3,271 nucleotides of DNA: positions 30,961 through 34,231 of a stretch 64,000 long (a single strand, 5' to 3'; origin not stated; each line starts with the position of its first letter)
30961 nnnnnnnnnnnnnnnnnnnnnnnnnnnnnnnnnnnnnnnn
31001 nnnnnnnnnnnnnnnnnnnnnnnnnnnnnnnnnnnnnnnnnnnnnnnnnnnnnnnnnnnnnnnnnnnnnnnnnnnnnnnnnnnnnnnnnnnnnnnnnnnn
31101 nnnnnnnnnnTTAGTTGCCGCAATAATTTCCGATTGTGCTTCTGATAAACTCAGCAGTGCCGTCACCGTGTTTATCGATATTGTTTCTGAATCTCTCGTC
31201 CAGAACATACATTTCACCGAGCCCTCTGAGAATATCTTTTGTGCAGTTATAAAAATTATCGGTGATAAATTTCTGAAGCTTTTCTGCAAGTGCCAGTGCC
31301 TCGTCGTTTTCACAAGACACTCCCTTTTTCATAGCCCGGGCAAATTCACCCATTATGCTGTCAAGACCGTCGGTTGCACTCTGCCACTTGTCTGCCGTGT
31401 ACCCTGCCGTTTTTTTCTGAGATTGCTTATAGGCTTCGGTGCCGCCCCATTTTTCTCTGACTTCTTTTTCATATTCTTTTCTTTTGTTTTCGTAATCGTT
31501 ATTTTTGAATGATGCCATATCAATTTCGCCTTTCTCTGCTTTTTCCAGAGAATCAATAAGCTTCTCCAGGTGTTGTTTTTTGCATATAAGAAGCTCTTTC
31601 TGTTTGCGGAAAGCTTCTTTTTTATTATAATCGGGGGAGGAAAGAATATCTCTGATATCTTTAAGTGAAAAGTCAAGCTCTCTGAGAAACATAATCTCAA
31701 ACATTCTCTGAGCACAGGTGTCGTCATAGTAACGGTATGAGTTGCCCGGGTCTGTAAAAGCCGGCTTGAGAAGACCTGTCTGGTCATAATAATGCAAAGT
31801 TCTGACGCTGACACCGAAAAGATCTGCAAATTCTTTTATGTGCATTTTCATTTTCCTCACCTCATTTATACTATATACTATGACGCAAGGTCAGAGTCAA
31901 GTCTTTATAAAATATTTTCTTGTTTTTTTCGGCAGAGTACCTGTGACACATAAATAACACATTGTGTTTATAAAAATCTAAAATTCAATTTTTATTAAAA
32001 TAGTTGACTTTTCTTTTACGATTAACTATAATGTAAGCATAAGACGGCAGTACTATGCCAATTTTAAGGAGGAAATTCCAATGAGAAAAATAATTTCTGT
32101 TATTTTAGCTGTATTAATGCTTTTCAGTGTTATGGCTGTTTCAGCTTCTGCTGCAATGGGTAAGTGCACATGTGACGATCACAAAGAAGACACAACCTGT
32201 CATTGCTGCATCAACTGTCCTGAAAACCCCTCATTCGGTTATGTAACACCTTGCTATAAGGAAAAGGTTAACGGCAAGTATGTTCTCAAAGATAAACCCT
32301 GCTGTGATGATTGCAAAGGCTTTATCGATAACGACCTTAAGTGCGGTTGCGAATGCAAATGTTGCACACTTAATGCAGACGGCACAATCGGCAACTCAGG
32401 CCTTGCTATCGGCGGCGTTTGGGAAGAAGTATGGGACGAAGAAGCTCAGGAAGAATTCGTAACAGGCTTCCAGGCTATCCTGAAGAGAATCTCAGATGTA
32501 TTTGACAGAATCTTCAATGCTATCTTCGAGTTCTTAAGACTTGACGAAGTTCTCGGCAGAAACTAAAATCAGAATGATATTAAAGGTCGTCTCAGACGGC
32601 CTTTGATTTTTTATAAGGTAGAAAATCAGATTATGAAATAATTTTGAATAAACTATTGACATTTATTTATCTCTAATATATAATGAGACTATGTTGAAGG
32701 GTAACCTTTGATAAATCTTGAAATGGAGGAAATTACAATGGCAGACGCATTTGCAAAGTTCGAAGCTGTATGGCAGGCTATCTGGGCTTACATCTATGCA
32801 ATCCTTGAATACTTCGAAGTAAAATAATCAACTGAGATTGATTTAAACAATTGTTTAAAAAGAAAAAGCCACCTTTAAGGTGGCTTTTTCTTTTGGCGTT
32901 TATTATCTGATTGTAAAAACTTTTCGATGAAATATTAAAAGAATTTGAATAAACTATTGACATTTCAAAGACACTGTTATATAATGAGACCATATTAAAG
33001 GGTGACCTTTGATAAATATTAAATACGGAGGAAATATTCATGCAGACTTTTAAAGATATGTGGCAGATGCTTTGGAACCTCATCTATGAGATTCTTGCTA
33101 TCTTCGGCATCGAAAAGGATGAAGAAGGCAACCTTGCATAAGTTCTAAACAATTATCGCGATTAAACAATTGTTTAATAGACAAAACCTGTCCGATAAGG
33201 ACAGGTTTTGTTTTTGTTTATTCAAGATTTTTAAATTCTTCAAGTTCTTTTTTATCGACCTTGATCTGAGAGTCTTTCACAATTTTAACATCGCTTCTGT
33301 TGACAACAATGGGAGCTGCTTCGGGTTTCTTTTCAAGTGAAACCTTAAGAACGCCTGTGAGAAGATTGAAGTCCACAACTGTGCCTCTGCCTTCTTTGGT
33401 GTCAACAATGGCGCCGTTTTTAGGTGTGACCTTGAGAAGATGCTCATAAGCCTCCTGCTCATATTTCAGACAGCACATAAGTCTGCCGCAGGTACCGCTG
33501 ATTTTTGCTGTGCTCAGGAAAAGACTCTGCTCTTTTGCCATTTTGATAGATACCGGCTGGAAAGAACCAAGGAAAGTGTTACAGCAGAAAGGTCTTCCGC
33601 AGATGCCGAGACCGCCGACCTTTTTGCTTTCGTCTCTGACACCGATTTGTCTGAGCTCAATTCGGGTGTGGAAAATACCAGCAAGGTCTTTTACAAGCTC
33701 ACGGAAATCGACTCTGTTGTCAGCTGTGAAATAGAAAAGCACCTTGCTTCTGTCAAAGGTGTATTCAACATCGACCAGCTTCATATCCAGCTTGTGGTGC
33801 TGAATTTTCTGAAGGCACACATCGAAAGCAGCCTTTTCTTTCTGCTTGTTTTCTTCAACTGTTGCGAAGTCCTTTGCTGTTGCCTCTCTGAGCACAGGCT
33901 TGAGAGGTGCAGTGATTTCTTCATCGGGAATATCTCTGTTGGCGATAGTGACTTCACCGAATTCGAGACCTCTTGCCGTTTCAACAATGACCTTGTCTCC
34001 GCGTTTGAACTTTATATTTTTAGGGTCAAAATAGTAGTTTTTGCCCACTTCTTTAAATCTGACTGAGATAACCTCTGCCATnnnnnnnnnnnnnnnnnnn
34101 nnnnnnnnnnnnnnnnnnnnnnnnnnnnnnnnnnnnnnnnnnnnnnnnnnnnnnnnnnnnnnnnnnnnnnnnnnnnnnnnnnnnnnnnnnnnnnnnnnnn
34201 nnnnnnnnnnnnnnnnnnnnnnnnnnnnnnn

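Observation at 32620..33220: Tandem duplicated genes for small Trp-rich amphipathic peptides with near-identical promoter and 5' leader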

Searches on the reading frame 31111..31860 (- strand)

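Call 6: search_protein_families(library=pfam, proteins=[window:31111-31860:-], max_evalue=1)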
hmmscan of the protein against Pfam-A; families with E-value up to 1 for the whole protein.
window:31111-31860:- (249 aa): 8 families
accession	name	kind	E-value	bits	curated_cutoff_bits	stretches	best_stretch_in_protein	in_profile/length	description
PF07739.18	TipAS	-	5.1e-39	133.8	23.8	1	130-246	1-117/117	TipAS antibiotic-recognition domain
PF13411.12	MerR_1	-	6.3e-16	58.7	21.6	1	6-74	1-67/69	MerR HTH family regulatory protein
PF00376.29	MerR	-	1.3e-11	44.6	28.2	1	8-45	2-38/38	MerR family regulatory protein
PF09278.17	MerR-DNA-bind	-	1e-06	29.7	25.4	1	56-109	7-59/65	MerR, DNA binding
PF12728.13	HTH_17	-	0.0056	17.4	27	1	8-44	4-38/51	Helix-turn-helix domain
PF05424.16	Duffy_binding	-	0.0058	17.2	25.5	1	54-138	61-136/186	Duffy binding domain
PF12964.13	DUF3853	-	0.068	13.8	22.1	1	4-40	45-81/97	Protein of unknown function (DUF3853)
PF20432.4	Xre-like-HTH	-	0.25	12.1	25.8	1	9-33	27-52/63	Antitoxin Xre-like helix-turn-helix domain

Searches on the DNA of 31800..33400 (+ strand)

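Call 8: search_rna_families(source=window, start=31800, end=33400, threshold=evalue, max_evalue=1)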
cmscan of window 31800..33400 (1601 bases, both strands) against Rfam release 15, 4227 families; matches with E-value up to 1: 24.
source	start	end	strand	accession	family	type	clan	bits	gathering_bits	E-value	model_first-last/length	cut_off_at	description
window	32858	32946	-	RF01416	NrrF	Gene; antisense;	-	37.1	60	3e-05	1-160/160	no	NrrF RNA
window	32858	32957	-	RF02432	SpF25_sRNA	Gene; sRNA;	-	33.1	48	0.004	1-102/102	no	Streptococcus sRNA SpF25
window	33151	33217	+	RF02064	STnc370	Gene; sRNA;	-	31.7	54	0.061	1-71/71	no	Enterobacterial sRNA STnc370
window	32824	32897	+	RF02644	Spy490380c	Gene; sRNA;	-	29.1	65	0.41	1-96/96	no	S. pyogenes small RNA Spy490380c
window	32823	32893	+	RF01859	Phe_leader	Cis-reg; leader;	-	28.9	55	0.025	1-125/125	no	Phenylalanine leader peptide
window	32859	32934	-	RF01859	Phe_leader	Cis-reg; leader;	-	28.7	55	0.028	1-125/125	no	Phenylalanine leader peptide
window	33136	33216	+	RF02449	ncr1015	Gene; sRNA;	-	28.7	60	0.14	1-121/121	no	Bacillus sRNA ncr1015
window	32819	32894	+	RF00506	Thr_leader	Cis-reg; leader;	-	28.4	55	0.0081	1-118/118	no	Threonine operon leader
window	32844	32924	-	RF02621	BSnc120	Gene; sRNA;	-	27.6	114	0.0009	1-88/88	no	Brucella sRNA 120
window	32809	32893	+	RF00378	Qrr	Gene; sRNA;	-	27.6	50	0.017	1-108/108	no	Qrr RNA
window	32827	32887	+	RF02844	RefA9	Gene; antisense;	-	27.4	49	0.13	1-64/64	no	Enterococcus sRNA A9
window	32859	32923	-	RF00506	Thr_leader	Cis-reg; leader;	-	27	55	0.017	1-118/118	no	Threonine operon leader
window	32821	32918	-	RF01770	rimP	Cis-reg; leader;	-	26.6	47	0.1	1-102/102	no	Gammaprotebacteria rimP leader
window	33138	33219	+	RF00115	McaS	Gene; sRNA;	CL00106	26.1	42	0.051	1-96/96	no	McaS/IsrA RNA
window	32835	32891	+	RF02607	AbsR25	Gene; sRNA;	-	24.9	47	0.12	1-164/164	no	Acinetobacter sRNA 25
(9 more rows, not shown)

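Call 101: build_rna_model(alignment_id=A2, structure=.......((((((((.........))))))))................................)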
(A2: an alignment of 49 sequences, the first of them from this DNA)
Model R1 built from alignment A2 (49 sequences, 64 columns); structure: as given.
model positions 56; base pairs 8; branch points 0; effective number of sequences 14.72; information 0.994 bits per position. Calibrated on 0.2 Mb of random sequence (short: E-values are rough).
structure used (alignment columns):
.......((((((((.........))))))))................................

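Call 102: search_with_rna_model(model_id=R1, source=window, max_evalue=1)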
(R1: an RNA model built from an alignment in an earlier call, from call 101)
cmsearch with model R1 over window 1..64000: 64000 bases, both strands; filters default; matches with E-value up to 1: 10.
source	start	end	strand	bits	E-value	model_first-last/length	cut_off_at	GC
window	32685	32740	+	64.2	1.8e-16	1-56/56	no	0.34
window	32986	33042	+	62.1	8e-16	1-56/56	no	0.32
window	42313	42345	+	21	0.0026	1-56/56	no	0.3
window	32033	32083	+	20.4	0.004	1-56/56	no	0.39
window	5675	5709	+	20.3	0.0046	1-56/56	no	0.31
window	36796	36823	+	19.1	0.01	1-56/56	no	0.32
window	3477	3519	+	18.4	0.016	1-56/56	no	0.23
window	43367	43405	+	16.1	0.085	1-56/56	no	0.28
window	8533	8567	-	13.6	0.48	8-42/56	no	0.43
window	25588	25609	-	13.2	0.63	1-56/56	no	0.27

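Call 103: search_with_rna_model(model_id=R1, sources=[L012, L013, L017, L019, L021, L022, L023, L025, L027, L029, L031, L032, L033, L035, L037, L043, L045, L046, L050, L051, L052, L053, L054, L058, L059, L060], max_evalue=0.1)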
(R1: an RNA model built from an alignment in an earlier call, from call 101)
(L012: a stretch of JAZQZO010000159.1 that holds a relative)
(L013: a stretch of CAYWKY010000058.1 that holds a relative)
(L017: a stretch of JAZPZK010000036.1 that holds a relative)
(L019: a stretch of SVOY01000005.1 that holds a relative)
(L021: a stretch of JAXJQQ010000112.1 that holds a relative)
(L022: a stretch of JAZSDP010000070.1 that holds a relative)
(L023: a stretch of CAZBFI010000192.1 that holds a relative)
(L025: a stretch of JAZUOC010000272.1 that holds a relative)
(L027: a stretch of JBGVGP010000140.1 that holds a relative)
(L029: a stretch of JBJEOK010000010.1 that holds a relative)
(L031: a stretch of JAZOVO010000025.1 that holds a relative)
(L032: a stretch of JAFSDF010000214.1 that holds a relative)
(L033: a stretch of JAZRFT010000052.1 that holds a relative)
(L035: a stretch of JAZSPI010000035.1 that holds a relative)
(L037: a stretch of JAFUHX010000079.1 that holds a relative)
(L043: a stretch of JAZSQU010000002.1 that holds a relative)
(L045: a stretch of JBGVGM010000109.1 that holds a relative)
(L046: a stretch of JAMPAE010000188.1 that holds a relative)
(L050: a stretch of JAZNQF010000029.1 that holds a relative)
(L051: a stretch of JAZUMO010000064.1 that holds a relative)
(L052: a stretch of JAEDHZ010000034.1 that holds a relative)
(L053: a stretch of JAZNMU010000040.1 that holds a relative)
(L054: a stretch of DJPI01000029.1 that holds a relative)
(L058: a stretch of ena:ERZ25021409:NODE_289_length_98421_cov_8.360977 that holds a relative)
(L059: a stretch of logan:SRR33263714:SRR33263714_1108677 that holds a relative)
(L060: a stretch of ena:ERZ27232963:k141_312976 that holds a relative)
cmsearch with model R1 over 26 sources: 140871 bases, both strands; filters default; matches with E-value up to 0.1: 25.
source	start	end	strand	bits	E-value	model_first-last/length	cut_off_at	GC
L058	2804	2858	+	69.9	6.9e-18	1-56/56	no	0.31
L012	3585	3640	+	67.4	4e-17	1-56/56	no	0.25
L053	3576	3629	+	56.6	8.3e-14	1-56/56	no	0.33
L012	3887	3941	+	56.3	9.8e-14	1-56/56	no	0.22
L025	3583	3635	+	54.8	2.9e-13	1-56/56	no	0.34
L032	3579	3632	+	53.4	7.6e-13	1-56/56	no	0.35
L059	2664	2718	+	47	7e-11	1-56/56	no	0.35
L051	3570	3621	+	45.3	2.3e-10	1-56/56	no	0.23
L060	2943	3003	+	35.2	2.7e-07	1-56/56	no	0.34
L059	2950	3003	+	27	8.9e-05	1-56/56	no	0.35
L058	2958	3003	+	25.2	0.00031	1-56/56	no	0.22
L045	2968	3003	+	23.7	0.00089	1-56/56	no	0.19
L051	3731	3810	+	23.5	0.001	1-56/56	no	0.26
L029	2400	2443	+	23.2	0.0013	1-56/56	no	0.2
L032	3785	3817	+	22.5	0.002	1-56/56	no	0.21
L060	2593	2631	+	22.2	0.0025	1-56/56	no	0.28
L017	2374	2406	+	22.1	0.0028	1-56/56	no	0.3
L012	2953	3003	+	21.1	0.0054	1-56/56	no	0.35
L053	3770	3806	+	20.5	0.0082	1-56/56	no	0.3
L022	3529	3561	+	19.1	0.023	1-56/56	no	0.27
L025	3768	3807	+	18.8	0.028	1-56/56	no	0.22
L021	2641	2676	+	17.6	0.066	1-56/56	no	0.33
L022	2968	3003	+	17.6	0.066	1-56/56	no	0.33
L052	3626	3670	+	17.5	0.069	1-56/56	no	0.42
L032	4039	4081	+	17.1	0.095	1-56/56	no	0.23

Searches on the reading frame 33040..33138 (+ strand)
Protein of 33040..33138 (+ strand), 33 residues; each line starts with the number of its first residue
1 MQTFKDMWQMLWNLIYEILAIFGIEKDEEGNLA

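Call 6: search_protein_families(library=pfam, proteins=[window:33040-33138:+], max_evalue=1)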
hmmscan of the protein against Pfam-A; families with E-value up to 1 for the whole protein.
seq(33 aa): 0 families

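Call 7: search_protein_families(library=ncbifam, proteins=[window:33040-33138:+], max_evalue=1)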
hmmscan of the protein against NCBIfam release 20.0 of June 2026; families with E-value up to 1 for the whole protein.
seq(33 aa): 0 families

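Call 52: search_protein_representatives(alignment_id=A5)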
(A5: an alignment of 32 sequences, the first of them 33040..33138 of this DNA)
Query: 32 sequences, 42 profile positions. Proteins with E-value up to 0.001 (for the whole library): 59; up to 1e-10: 4; up to 1e-30: 0. The best 59 are listed.
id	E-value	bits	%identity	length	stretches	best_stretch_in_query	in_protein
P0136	1.6e-12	63.1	-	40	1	1-42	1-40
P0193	5.4e-12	61.4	-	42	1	1-41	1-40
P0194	3.1e-11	59.0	-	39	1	1-38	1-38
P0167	7.8e-11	57.7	-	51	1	1-42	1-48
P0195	9.1e-10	54.3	-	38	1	1-38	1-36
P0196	1.4e-09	53.7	-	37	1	1-37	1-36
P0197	3.7e-09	52.3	-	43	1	4-40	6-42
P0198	4.0e-09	52.2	-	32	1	1-31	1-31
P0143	6.7e-09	51.5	-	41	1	1-35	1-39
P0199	1.2e-08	50.7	-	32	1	3-28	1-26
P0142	1.2e-08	50.7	-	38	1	3-40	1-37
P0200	2.9e-08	49.5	-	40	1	1-39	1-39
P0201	3.1e-08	49.4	-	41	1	1-39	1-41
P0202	3.4e-08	49.3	-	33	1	1-28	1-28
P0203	4.7e-08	48.8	-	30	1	1-27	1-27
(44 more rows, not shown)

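Call 91: search_protein_families(library=padloc, proteins=[window:33040-33138:+], max_evalue=0.1)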
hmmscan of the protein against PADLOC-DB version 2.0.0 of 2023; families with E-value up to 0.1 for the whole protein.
seq(33 aa): 0 families

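Call 92: search_protein_families(library=phrogs, proteins=[window:33040-33138:+], max_evalue=0.1)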
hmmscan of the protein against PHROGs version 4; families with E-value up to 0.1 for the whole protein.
seq(33 aa): 0 families

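Call 93: search_solved_structures(query=A5, max_evalue=10)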
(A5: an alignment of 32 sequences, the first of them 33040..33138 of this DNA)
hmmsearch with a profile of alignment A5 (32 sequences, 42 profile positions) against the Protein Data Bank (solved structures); distinct sequences matched with E-value up to 10: 5.
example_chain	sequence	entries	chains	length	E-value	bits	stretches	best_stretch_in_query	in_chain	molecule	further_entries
7wr1_C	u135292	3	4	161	0.16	15.1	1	18-40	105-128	OspC3 | Arginine ADP-riboxanase OspC3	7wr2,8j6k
7wr4_A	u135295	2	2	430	0.53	13.4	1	18-40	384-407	OspC3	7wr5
3obe_A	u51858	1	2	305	0.66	13.1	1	21-38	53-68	Sugar phosphate isomerase/epimerase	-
7wr3_A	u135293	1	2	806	1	12.5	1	18-40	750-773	MBP-fused OspC3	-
6uzt_A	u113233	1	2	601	9.4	9.4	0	5-16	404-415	Receptor-type tyrosine-protein phosphatase alpha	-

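Call 108: find_related_loci(query=A8, collection=metagenome_contigs, flank=2500)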
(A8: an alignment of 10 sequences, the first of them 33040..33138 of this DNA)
Query A8 (33 aa) in metagenome_contigs; peptide patterns used: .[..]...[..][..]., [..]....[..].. (x = any residue, [..] = any of these).
492 stretches matched a pattern, but none encodes a relative of the query by tblastn (E <= 1e-3).

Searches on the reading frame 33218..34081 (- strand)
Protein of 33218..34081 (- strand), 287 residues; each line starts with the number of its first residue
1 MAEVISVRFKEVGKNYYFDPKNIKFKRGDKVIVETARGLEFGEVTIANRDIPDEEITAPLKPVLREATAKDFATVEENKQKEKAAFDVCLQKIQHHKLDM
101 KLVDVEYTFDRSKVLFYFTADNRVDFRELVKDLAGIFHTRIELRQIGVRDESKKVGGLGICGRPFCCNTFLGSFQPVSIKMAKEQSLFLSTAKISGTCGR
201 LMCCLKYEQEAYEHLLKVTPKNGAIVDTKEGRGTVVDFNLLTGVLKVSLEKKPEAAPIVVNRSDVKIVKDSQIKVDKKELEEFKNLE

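Call 6: search_protein_families(library=pfam, proteins=[window:33218-34081:-], max_evalue=1)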
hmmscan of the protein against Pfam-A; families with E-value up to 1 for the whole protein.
window:33218-34081:- (287 aa): 2 families
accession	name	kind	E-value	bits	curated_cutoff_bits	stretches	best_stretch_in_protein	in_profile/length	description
PF04468.17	PSP1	-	8.9e-39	132.2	27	1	61-146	1-86/86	PSP1 C-terminal conserved region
PF01176.25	eIF-1a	-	0.076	13.1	30.2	1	21-44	37-61/64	Translation initiation factor 1A / IF-1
